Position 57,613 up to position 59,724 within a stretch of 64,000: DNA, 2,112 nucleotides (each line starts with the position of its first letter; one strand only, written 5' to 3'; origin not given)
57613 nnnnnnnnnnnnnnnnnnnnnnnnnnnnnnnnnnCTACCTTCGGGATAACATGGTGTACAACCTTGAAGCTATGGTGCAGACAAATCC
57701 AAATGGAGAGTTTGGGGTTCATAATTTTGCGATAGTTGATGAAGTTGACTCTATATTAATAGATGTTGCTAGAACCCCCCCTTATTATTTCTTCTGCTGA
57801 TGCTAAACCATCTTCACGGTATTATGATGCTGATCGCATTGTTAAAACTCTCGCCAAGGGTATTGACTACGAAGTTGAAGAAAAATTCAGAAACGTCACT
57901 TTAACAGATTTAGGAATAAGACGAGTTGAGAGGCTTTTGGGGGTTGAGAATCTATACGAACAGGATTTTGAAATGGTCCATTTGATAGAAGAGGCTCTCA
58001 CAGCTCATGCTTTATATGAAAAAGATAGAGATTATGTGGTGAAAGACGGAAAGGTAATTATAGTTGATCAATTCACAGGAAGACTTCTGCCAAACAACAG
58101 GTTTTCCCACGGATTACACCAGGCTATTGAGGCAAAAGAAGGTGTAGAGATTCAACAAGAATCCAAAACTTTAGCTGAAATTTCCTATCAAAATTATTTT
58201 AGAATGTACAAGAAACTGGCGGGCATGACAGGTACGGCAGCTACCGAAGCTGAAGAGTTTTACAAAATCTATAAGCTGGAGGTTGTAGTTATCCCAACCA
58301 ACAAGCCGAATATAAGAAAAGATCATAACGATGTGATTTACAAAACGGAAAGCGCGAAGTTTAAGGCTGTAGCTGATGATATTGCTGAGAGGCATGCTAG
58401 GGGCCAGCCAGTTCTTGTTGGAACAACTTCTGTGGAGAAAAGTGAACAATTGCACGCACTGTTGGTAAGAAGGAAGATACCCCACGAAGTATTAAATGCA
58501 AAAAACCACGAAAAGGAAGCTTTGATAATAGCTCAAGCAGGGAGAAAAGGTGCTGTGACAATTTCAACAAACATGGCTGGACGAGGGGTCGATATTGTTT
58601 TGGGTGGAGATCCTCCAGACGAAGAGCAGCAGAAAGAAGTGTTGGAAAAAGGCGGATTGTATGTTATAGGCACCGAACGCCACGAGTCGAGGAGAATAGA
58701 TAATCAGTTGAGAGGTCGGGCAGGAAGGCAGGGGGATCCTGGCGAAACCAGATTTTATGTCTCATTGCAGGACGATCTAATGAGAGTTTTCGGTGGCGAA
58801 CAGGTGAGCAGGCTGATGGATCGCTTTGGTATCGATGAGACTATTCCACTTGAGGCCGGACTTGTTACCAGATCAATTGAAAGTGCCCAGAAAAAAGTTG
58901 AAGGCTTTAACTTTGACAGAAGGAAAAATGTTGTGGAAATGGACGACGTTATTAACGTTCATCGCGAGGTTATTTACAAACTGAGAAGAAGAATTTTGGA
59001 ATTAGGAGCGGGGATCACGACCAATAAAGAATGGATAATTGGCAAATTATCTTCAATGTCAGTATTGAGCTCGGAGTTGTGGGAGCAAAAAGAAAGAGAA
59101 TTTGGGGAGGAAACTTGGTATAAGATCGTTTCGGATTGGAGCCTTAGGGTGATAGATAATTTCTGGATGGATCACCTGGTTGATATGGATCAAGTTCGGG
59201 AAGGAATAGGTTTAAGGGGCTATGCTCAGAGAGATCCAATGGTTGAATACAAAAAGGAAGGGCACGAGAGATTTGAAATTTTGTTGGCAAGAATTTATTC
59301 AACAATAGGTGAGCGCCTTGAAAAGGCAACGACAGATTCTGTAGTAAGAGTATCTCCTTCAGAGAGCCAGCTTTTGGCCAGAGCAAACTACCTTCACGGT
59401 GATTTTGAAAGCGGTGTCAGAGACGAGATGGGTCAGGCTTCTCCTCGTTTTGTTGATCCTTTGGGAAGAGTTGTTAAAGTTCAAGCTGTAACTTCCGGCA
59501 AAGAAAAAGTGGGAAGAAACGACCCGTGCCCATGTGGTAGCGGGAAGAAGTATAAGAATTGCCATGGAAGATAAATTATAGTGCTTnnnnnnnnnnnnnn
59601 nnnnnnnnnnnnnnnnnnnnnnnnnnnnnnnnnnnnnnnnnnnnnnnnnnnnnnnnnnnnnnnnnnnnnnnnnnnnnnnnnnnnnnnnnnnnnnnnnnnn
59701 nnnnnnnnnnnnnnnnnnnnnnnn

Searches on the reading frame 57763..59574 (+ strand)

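Call 16: search_protein_families(library=pfam, proteins=[window:57763-59574:+], max_evalue=0.001)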
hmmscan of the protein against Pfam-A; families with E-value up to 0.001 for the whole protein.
window:57763-59574:+ (603 aa): 6 families
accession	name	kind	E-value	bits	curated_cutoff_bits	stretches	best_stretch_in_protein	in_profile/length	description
PF21090.3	P-loop_SecA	-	2.4e-82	275.9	27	2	182-286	1-105/205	SecA P-loop domain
PF07516.18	SecA_SW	-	8.7e-42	143.9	26.7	2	438-518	117-195/200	SecA Wing and Scaffold domain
PF01043.26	SecA_PP_bind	-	9.3e-38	129.6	23.5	1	17-123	3-110/110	SecA preprotein cross-linking domain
PF07517.20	SecA_DEAD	-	6.8e-23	81.8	24.6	1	6-166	217-289/290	SecA DEAD-like domain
PF02810.21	SEC-C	-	2.1e-10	40.7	20.4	1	585-603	1-19/19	SEC-C motif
PF00271.37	Helicase_C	-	0.00014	22.6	23.5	1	199-324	2-110/110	Helicase conserved C-terminal domain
